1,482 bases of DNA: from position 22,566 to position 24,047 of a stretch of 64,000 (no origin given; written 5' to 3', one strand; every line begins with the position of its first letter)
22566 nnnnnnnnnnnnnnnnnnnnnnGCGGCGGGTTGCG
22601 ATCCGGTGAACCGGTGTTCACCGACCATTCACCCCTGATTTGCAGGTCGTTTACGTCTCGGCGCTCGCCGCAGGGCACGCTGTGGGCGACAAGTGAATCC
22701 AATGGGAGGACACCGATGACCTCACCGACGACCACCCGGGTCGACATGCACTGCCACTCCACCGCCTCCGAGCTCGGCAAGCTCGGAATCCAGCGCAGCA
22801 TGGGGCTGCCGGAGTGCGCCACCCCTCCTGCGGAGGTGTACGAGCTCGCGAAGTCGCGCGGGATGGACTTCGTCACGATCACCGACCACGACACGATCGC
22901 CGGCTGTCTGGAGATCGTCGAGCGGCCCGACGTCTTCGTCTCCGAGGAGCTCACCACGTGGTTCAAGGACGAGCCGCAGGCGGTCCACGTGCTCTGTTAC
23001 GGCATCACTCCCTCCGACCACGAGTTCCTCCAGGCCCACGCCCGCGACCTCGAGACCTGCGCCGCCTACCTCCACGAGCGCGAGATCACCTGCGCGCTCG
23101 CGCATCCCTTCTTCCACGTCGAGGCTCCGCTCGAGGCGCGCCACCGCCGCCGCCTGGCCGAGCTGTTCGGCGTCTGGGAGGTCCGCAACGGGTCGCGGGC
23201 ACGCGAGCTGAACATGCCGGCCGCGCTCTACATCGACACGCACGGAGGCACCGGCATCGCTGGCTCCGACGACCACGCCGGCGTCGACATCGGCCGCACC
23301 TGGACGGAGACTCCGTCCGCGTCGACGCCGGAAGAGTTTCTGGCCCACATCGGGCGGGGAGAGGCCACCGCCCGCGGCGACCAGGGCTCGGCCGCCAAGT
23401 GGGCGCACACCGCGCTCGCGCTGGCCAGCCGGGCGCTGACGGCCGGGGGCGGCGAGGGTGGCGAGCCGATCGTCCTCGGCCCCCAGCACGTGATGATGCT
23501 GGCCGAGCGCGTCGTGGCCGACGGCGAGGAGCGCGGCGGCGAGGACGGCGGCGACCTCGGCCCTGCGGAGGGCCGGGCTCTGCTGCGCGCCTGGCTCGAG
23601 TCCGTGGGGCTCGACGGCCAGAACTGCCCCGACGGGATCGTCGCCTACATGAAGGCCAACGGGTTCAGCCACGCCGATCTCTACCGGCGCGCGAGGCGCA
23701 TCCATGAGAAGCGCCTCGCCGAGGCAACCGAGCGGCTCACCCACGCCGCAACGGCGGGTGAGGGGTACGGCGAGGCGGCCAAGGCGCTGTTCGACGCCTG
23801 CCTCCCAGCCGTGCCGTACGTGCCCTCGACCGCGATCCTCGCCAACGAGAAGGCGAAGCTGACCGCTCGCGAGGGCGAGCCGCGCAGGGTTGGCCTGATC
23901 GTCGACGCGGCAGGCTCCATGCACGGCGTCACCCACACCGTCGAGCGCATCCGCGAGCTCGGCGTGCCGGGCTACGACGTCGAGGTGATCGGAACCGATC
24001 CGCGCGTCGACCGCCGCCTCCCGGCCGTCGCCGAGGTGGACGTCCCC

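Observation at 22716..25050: PHP phosphoesterase fused to a GT4 glycosyltransferase: candidate one-polypeptide phosphate-sparing remodelling enzyme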

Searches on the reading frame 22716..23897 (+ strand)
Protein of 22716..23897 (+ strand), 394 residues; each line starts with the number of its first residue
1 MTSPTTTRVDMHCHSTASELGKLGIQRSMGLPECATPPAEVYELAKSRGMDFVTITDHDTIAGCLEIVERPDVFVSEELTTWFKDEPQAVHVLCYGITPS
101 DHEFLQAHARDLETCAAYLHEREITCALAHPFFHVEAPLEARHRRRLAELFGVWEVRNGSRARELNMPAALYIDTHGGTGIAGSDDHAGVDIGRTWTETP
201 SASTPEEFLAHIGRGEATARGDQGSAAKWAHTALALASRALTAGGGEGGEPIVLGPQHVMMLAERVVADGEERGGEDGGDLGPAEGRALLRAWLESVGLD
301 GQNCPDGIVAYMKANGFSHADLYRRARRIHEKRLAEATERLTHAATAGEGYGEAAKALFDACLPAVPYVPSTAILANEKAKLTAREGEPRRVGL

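Call 17: search_solved_structures(query=window:22716-23879:+, max_evalue=10, show_alignments=2)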
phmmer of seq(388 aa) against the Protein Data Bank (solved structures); distinct sequences matched with E-value up to 10: 4.
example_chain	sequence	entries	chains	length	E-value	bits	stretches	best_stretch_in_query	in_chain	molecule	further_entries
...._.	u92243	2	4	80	0.0088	18.2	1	90-140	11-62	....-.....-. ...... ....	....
3e0f_A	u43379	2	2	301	0.026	16.7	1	37-106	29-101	Putative Metal-dependent Phosphoesterase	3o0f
8f6q_A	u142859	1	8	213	0.037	16.2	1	215-271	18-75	C8-71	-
5cwn_A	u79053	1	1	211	0.15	14.2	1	215-270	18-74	Designed helical repeat protein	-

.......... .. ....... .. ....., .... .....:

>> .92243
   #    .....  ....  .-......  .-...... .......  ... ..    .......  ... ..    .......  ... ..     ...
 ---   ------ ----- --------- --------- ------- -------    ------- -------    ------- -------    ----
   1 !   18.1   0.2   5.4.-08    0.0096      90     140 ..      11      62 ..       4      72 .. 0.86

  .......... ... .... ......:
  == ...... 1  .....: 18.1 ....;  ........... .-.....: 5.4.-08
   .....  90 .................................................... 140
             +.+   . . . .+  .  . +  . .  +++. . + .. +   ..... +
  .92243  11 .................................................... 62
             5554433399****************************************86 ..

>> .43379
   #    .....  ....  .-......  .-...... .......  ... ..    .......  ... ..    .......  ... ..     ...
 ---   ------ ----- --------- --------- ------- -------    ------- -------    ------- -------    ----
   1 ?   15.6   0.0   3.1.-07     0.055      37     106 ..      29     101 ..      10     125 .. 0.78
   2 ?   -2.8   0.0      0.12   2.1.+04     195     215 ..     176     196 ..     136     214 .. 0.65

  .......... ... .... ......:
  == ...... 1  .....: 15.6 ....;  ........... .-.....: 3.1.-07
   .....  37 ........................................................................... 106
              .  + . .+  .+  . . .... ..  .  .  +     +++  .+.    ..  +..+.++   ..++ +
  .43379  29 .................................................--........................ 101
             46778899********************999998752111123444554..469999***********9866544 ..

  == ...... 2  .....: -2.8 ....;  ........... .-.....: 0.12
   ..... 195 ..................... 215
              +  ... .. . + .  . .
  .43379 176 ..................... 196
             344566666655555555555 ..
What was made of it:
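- Tried and rejected: Only marginal hits appeared (call 17).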

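Call 24: search_protein_representatives(protein=window:22716-23897:+)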
Query: 394 residues. Proteins with E-value up to 0.001 (for the whole library): 1845; up to 1e-10: 1157; up to 1e-30: 285. The best 150 are listed.
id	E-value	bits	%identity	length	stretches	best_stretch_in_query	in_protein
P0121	8.9e-150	515.4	63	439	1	6-394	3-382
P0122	4.2e-143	493.4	66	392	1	7-362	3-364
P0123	5.6e-143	493.0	60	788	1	5-389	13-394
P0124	1.5e-141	488.3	62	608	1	5-384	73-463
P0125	2.6e-136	471.1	62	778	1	21-394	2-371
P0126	2.2e-130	451.5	60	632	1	11-384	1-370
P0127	1.2e-124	432.7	63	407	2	7-242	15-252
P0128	3.0e-124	431.4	71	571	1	6-277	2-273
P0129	2.5e-119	415.2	73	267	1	6-252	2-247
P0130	1.6e-114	399.3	74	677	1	5-240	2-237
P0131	4.9e-113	394.5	68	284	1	25-285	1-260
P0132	1.0e-109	383.5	66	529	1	11-289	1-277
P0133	1.7e-108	379.5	57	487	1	3-382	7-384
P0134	1.8e-107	376.1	64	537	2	6-201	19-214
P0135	8.9e-106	370.6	51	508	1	2-389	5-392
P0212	6.2e-45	170.2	39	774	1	11-393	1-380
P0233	2.8e-41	158.2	46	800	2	7-170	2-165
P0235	4.5e-41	157.5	43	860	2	7-162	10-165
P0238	1.7e-40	155.7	39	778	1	8-254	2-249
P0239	1.9e-40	155.5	38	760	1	2-394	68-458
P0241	2.5e-40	155.1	43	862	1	5-239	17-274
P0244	6.4e-40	153.7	41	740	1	7-241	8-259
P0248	1.6e-39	152.4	41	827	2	5-162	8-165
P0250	3.4e-39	151.3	42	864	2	5-167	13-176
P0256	2.8e-38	148.3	41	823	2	7-166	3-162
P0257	3.3e-38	148.1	41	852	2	6-162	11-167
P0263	6.1e-38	147.2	41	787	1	6-237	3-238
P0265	6.6e-38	147.1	45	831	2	3-167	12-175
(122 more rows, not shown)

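Call 25: search_protein_families(library=pfam, proteins=[P0212, P0233, P0235, P0238, P0239, P0241, P0244, P0250, P0263, P0265], max_evalue=0.001)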
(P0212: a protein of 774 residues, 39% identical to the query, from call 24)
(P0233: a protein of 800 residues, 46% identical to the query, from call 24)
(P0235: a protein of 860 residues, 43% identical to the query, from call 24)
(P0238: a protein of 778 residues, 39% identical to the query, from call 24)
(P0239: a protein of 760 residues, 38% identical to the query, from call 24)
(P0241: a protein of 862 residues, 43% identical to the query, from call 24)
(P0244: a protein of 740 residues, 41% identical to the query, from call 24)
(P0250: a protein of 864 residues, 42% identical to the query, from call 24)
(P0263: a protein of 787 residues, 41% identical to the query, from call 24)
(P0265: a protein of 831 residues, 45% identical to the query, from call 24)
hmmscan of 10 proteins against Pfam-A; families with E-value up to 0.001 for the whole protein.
P0212 (774 aa): 2 families
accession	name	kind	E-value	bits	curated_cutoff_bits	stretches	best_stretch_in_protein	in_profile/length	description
PF00534.26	Glycos_transf_1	-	7.2e-07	29.3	26.4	1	664-716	115-168/172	Glycosyl transferases group 1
PF13692.12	Glyco_trans_1_4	-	3.7e-06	27.7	27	1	664-704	99-140/142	Glycosyl transferases group 1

P0233 (800 aa): 6 families
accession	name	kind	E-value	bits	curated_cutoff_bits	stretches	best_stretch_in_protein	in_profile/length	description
PF00534.26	Glycos_transf_1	-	7.4e-29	100.9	26.4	1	608-757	16-170/172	Glycosyl transferases group 1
PF13692.12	Glyco_trans_1_4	-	5.1e-25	88.8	27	1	609-743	3-140/142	Glycosyl transferases group 1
PF13439.12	Glyco_transf_4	-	8.1e-21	75.2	28.5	1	417-586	2-169/170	Glycosyltransferase Family 4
PF13579.12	Glyco_trans_4_4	-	1.8e-17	64.5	29.7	1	418-582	2-158/158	Glycosyl transferase 4-like domain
PF20706.3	GT4-conflict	-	4.7e-08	32.9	26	1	531-772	127-384/385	Family 4 Glycosyltransferase in conflict systems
PF13524.12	Glyco_trans_1_2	-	7.2e-06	26.4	25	1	640-772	16-141/144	Glycosyl transferase-like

P0235 (860 aa): 7 families
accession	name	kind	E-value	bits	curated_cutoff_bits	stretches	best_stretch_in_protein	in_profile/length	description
PF13692.12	Glyco_trans_1_4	-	3.5e-30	105.6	27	1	630-774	1-142/142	Glycosyl transferases group 1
PF00534.26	Glycos_transf_1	-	1.1e-29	103.6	26.4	1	629-786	14-170/172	Glycosyl transferases group 1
PF13439.12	Glyco_transf_4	-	1.2e-23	84.4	28.5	1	430-599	2-169/170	Glycosyltransferase Family 4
PF13579.12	Glyco_trans_4_4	-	2.5e-16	60.8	29.7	1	430-583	1-150/158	Glycosyl transferase 4-like domain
PF20706.3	GT4-conflict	-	2.3e-08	33.9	26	1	699-789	273-372/385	Family 4 Glycosyltransferase in conflict systems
PF13524.12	Glyco_trans_1_2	-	2e-06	28.3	25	1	681-790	27-130/144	Glycosyl transferase-like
PF13263.12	PHP_C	-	9.8e-06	25.5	21.3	1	199-241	12-55/56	PHP-associated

P0238 (778 aa): 6 families
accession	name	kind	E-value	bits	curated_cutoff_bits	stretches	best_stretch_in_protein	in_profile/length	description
PF13692.12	Glyco_trans_1_4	-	5.3e-31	108.2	27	1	590-731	4-140/142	Glycosyl transferases group 1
PF00534.26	Glycos_transf_1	-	5.8e-31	107.8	26.4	1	579-745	7-167/172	Glycosyl transferases group 1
PF13439.12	Glyco_transf_4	-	3.8e-16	60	28.5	1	399-567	1-170/170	Glycosyltransferase Family 4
PF20706.3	GT4-conflict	-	4.3e-11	42.9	26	1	569-701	178-315/385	Family 4 Glycosyltransferase in conflict systems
PF13579.12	Glyco_trans_4_4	-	7.8e-07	30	29.7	1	466-562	68-158/158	Glycosyl transferase 4-like domain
PF02811.25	PHP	-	0.001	19.9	26.4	0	4-118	1-106/164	PHP domain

P0239 (760 aa): 2 families
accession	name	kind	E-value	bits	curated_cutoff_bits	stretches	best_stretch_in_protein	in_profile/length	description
PF13692.12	Glyco_trans_1_4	-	6.8e-06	26.8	27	1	693-754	49-112/142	Glycosyl transferases group 1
PF00534.26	Glycos_transf_1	-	7.3e-06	26.1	26.4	1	696-755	70-129/172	Glycosyl transferases group 1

P0241 (862 aa): 7 families
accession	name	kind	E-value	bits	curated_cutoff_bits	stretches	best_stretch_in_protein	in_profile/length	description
PF00534.26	Glycos_transf_1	-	2.2e-35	122.1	26.4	1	666-819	13-171/172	Glycosyl transferases group 1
PF13692.12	Glyco_trans_1_4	-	3.4e-29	102.4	27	1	669-806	2-142/142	Glycosyl transferases group 1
PF13439.12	Glyco_transf_4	-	5.7e-20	72.5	28.5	1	466-646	1-170/170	Glycosyltransferase Family 4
PF20706.3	GT4-conflict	-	6.3e-13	48.9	26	1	665-823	194-374/385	Family 4 Glycosyltransferase in conflict systems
PF13579.12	Glyco_trans_4_4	-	7.8e-11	43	29.7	1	467-638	1-155/158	Glycosyl transferase 4-like domain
PF13263.12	PHP_C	-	9.2e-07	28.8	21.3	1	206-252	10-56/56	PHP-associated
PF13524.12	Glyco_trans_1_2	-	5.6e-06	26.8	25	1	692-829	8-138/144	Glycosyl transferase-like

P0244 (740 aa): 5 families
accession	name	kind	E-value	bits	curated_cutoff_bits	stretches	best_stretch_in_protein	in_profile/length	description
PF00534.26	Glycos_transf_1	-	1.3e-31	109.8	26.4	1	545-704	4-171/172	Glycosyl transferases group 1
PF13692.12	Glyco_trans_1_4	-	2e-31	109.6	27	1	558-691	3-142/142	Glycosyl transferases group 1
PF13439.12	Glyco_transf_4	-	2.8e-27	96.2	28.5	1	374-539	1-168/170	Glycosyltransferase Family 4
PF13579.12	Glyco_trans_4_4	-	7.5e-18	65.8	29.7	1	376-536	2-158/158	Glycosyl transferase 4-like domain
PF20706.3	GT4-conflict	-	3.5e-09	36.6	26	1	467-718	107-385/385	Family 4 Glycosyltransferase in conflict systems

P0250 (864 aa): 6 families
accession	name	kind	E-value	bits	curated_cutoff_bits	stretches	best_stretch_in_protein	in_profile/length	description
PF00534.26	Glycos_transf_1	-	2.5e-31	109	26.4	1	631-790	5-171/172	Glycosyl transferases group 1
PF13692.12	Glyco_trans_1_4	-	2.7e-31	109.2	27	1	641-777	2-142/142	Glycosyl transferases group 1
PF13439.12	Glyco_transf_4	-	1.6e-23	84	28.5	1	452-621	1-170/170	Glycosyltransferase Family 4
PF13579.12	Glyco_trans_4_4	-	2.1e-14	54.6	29.7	1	454-614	2-156/158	Glycosyl transferase 4-like domain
PF20706.3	GT4-conflict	-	1.4e-07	31.3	26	1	620-800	175-381/385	Family 4 Glycosyltransferase in conflict systems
PF13524.12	Glyco_trans_1_2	-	9.8e-07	29.3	25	1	663-794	6-132/144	Glycosyl transferase-like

P0263 (787 aa): 6 families
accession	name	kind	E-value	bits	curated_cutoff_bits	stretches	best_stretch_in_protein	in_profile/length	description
PF00534.26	Glycos_transf_1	-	2.9e-34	118.5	26.4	1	605-764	7-171/172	Glycosyl transferases group 1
PF13692.12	Glyco_trans_1_4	-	3.3e-30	105.7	27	1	615-751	3-142/142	Glycosyl transferases group 1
PF13439.12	Glyco_transf_4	-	2.3e-17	64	28.5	1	425-592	3-169/170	Glycosyltransferase Family 4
PF13579.12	Glyco_trans_4_4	-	2.8e-11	44.4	29.7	1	471-588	47-158/158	Glycosyl transferase 4-like domain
PF13524.12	Glyco_trans_1_2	-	6.3e-07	29.9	25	1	634-776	4-140/144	Glycosyl transferase-like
PF20706.3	GT4-conflict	-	0.00026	20.5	26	0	614-724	198-320/385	Family 4 Glycosyltransferase in conflict systems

P0265 (831 aa): 7 families
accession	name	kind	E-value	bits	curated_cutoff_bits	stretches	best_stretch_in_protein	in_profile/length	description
PF00534.26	Glycos_transf_1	-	1.4e-38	132.5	26.4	1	643-794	14-171/172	Glycosyl transferases group 1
PF13692.12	Glyco_trans_1_4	-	4.8e-36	124.6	27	1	644-781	1-142/142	Glycosyl transferases group 1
PF13439.12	Glyco_transf_4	-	1e-28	100.9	28.5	1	455-625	1-170/170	Glycosyltransferase Family 4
PF13579.12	Glyco_trans_4_4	-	1.8e-18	67.8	29.7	1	457-620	2-158/158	Glycosyl transferase 4-like domain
PF20706.3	GT4-conflict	-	6.2e-14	52.2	26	1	641-808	194-385/385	Family 4 Glycosyltransferase in conflict systems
PF13524.12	Glyco_trans_1_2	-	2.9e-10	40.7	25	1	675-808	14-142/144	Glycosyl transferase-like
PF13263.12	PHP_C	-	3.4e-10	39.8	21.3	1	206-245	16-56/56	PHP-associated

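Call 26: list_cluster_members(proteins=[P0233, P0235, P0238, P0241, P0244, P0250, P0263, P0265, P0212, P0248])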
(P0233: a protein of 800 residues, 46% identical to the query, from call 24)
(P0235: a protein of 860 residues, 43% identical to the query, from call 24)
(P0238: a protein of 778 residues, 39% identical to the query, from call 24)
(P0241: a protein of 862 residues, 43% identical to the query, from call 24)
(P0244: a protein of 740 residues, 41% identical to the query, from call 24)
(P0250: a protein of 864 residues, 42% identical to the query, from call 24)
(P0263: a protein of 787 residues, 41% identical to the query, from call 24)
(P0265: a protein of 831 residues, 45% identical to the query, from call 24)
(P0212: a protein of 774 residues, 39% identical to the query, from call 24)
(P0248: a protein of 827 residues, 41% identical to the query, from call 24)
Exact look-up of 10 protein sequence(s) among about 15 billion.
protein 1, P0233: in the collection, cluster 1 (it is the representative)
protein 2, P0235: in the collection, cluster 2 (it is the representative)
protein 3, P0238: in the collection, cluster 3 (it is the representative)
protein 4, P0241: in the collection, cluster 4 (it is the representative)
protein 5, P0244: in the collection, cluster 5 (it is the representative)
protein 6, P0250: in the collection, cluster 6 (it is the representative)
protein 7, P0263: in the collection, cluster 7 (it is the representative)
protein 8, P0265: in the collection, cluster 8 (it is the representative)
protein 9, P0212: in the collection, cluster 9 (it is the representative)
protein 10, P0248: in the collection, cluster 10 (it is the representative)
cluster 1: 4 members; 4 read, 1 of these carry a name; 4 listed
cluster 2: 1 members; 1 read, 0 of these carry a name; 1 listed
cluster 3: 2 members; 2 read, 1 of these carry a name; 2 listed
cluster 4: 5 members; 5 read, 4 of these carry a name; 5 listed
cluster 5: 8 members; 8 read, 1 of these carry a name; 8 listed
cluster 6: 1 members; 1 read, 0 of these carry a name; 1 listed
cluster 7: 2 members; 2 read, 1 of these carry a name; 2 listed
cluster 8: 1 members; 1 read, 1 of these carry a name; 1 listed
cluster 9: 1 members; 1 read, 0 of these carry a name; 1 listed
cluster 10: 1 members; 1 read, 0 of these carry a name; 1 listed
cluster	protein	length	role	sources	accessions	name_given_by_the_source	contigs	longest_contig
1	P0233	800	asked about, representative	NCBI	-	-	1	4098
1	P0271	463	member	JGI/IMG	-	glycosyltransferase involved in cell wall biosynthesis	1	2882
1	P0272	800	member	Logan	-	-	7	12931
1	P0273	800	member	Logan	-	-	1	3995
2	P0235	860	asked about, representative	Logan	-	-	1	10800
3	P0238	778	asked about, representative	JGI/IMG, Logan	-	glycosyltransferase involved in cell wall biosynthesis/predicted metal-dependent ...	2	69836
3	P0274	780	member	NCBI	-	-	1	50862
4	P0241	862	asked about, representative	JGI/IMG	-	glycosyltransferase involved in cell wall biosynthesis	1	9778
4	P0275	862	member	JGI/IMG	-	glycosyltransferase involved in cell wall biosynthesis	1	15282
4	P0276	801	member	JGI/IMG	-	glycosyltransferase involved in cell wall biosynthesis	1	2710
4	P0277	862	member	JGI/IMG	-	glycosyltransferase involved in cell wall biosynthesis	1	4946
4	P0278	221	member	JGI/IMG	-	-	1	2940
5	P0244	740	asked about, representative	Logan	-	-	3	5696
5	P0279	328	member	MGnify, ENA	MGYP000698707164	CR=1 FL=1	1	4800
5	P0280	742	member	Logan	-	-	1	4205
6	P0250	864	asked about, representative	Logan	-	-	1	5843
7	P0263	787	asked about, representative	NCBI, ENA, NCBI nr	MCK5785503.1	MAG: glycosyltransferase [Candidatus Sabulitectum sp.] | glycosyltransferase [Candidatus Sabulitectum sp.]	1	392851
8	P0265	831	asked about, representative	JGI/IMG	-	glycosyltransferase involved in cell wall biosynthesis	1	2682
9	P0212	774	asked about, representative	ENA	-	-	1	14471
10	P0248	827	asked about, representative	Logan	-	-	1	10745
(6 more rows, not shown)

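Call 27: find_encoding_contigs(protein=P0238, flank=8000, max_places=2)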
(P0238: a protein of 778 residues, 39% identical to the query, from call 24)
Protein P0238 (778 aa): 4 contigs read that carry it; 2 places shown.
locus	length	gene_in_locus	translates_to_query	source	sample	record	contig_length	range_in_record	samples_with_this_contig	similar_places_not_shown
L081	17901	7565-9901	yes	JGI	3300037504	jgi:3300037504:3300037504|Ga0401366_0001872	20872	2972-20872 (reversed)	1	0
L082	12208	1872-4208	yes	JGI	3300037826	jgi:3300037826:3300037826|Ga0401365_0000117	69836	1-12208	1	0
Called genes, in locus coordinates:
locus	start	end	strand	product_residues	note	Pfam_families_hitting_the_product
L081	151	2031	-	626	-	-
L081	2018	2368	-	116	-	-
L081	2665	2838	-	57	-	-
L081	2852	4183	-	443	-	PF00501:AMP-binding, PF14535:AMP-binding_C_2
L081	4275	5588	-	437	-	PF06808:DctM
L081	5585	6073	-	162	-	PF04290:DctQ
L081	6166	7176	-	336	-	PF03480:DctP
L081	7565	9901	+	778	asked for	PF13579:Glyco_trans_4_4 (faint), PF13439:Glyco_transf_4, PF20706:GT4-conflict, PF00534:Glycos_transf_1, PF13692:Glyco_trans_1_4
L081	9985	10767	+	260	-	PF02080:TrkA_C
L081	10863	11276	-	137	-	PF03852:Vsr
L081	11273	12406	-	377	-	PF00145:DNA_methylase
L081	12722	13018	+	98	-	PF00076:RRM_1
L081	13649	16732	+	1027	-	PF01339:CheB_methylest, PF13426:PAS_9 (faint), PF03705:CheR_N, PF01739:CheR, PF28159:CEP89 (weak), PF28256:CCDC171 (weak), PF13596:PAS_10, PF08448:PAS_4 (weak), +2 more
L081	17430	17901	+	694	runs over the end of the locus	PF00989:PAS, PF08448:PAS_4 (weak), PF00989:PAS, PF08447:PAS_3, PF08448:PAS_4, PF13426:PAS_9, PF02518:HATPase_c, PF00072:Response_reg, +2 more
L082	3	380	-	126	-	?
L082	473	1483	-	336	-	PF03480:DctP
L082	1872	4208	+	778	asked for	PF13579:Glyco_trans_4_4 (faint), PF13439:Glyco_transf_4, PF20706:GT4-conflict, PF00534:Glycos_transf_1, PF13692:Glyco_trans_1_4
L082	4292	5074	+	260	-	PF02080:TrkA_C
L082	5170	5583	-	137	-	PF03852:Vsr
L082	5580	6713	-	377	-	PF00145:DNA_methylase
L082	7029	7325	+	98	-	PF00076:RRM_1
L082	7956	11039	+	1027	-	PF01339:CheB_methylest, PF13426:PAS_9 (faint), PF03705:CheR_N, PF01739:CheR, PF28159:CEP89 (weak), PF28256:CCDC171 (weak), PF13596:PAS_10, PF08448:PAS_4 (weak), +2 more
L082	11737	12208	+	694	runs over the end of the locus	PF00989:PAS, PF08448:PAS_4 (weak), PF00989:PAS, PF08447:PAS_3, PF08448:PAS_4, PF13426:PAS_9, PF02518:HATPase_c, PF00072:Response_reg, +2 more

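Call 28: find_encoding_contigs(protein=P0263, flank=8000, max_places=2)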
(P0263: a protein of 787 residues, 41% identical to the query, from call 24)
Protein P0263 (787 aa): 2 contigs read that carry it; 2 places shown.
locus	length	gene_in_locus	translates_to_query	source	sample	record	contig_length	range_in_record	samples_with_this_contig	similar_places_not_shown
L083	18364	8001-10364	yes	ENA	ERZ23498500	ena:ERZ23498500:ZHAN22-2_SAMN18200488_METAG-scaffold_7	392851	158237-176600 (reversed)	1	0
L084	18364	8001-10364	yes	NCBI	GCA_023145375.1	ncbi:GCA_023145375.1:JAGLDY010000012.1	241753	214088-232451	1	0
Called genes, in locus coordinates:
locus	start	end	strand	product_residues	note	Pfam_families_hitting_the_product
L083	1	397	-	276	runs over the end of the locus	-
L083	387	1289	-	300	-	PF00005:ABC_tran, PF13304:AAA_21 (faint)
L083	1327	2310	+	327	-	PF03706:LPG_synthase_TM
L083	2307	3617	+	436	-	PF01266:DAO (faint), PF01593:Amino_oxidase, PF13450:NAD_binding_8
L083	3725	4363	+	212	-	PF01022:HTH_5, PF12840:HTH_20 (weak), PF00581:Rhodanese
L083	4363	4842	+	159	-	PF03625:DUF302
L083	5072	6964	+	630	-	PF07715:Plug, PF00593:TonB_dep_Rec_b-barrel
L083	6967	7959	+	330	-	-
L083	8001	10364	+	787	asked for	PF13439:Glyco_transf_4, PF13579:Glyco_trans_4_4, PF00534:Glycos_transf_1, PF13692:Glyco_trans_1_4, PF13524:Glyco_trans_1_2 (weak)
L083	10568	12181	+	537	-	PF00246:Peptidase_M14, PF18962:Por_Secre_tail (weak)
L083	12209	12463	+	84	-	PF01016:Ribosomal_L27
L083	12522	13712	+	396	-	PF01979:Amidohydro_1, PF07969:Amidohydro_3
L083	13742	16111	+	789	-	PF00515:TPR_1 (faint), PF07719:TPR_2 (faint), PF12895:ANAPC3 (faint), PF13174:TPR_6 (faint), PF13181:TPR_8 (faint), PF13371:TPR_9 (faint), PF13414:TPR_11 (faint), PF13424:TPR_12 (faint), +6 more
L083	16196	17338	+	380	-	PF19238:Radical_SAM_2, PF04459:DUF512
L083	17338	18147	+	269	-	-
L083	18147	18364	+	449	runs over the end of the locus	PF02878:PGM_PMM_I, PF02879:PGM_PMM_II, PF02880:PGM_PMM_III, PF00408:PGM_PMM_IV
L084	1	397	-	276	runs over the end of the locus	-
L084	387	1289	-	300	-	PF00005:ABC_tran, PF13304:AAA_21 (faint)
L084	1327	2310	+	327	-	PF03706:LPG_synthase_TM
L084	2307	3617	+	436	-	PF01266:DAO (faint), PF01593:Amino_oxidase, PF13450:NAD_binding_8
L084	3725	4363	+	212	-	PF01022:HTH_5, PF12840:HTH_20 (weak), PF00581:Rhodanese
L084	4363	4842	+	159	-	PF03625:DUF302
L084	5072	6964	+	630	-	PF07715:Plug, PF00593:TonB_dep_Rec_b-barrel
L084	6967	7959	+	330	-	-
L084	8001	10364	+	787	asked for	PF13439:Glyco_transf_4, PF13579:Glyco_trans_4_4, PF00534:Glycos_transf_1, PF13692:Glyco_trans_1_4, PF13524:Glyco_trans_1_2 (weak)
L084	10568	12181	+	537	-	PF00246:Peptidase_M14, PF18962:Por_Secre_tail (weak)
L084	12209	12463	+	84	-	PF01016:Ribosomal_L27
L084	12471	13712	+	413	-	PF01979:Amidohydro_1, PF07969:Amidohydro_3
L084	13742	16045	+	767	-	PF00515:TPR_1 (faint), PF07719:TPR_2 (faint), PF12895:ANAPC3 (faint), PF13174:TPR_6 (faint), PF13181:TPR_8 (faint), PF13371:TPR_9 (faint), PF13414:TPR_11 (faint), PF13424:TPR_12 (faint), +6 more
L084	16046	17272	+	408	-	PF00595:PDZ (faint), PF13180:PDZ_2 (weak), PF17820:PDZ_6 (weak), PF19238:Radical_SAM_2, PF04459:DUF512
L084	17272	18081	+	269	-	-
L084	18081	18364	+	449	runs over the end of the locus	PF02878:PGM_PMM_I, PF02879:PGM_PMM_II, PF02880:PGM_PMM_III, PF00408:PGM_PMM_IV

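Call 41: find_encoding_contigs(protein=P0235, flank=8000, max_places=1)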
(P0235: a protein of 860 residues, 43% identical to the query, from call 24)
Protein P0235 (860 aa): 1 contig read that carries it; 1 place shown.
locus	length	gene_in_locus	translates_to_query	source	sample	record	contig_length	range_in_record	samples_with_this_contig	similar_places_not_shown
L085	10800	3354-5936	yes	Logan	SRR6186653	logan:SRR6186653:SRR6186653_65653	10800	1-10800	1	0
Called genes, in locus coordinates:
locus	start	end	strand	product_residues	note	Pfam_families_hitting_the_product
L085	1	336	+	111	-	?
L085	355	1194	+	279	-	PF00005:ABC_tran, PF13304:AAA_21 (faint)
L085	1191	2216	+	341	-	PF13379:NMT1_2, PF09084:NMT1, PF12974:Phosphonate-bd (weak)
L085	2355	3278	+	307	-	PF03009:GDPD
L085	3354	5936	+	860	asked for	PF13263:PHP_C (weak), PF13439:Glyco_transf_4, PF13579:Glyco_trans_4_4, PF20706:GT4-conflict (weak), PF00534:Glycos_transf_1, PF13692:Glyco_trans_1_4, PF13524:Glyco_trans_1_2 (weak)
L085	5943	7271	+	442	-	PF13439:Glyco_transf_4, PF13579:Glyco_trans_4_4, PF20706:GT4-conflict, PF00534:Glycos_transf_1, PF13692:Glyco_trans_1_4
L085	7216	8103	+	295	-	-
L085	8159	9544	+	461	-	PF00070:Pyr_redox (faint), PF03721:UDPG_MGDP_dh_N, PF03807:F420_oxidored (faint), PF00984:UDPG_MGDP_dh, PF03720:UDPG_MGDP_dh_C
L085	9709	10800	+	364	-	?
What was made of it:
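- GDPD + second GT4 + UDP-glucose dehydrogenase (L085, call 41). L085 has GDPD + PHP-GT4 + a second GT4 + UDP-glucose dehydrogenase, reminiscent of glpQ plus tuaC/tuaD (call 41).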
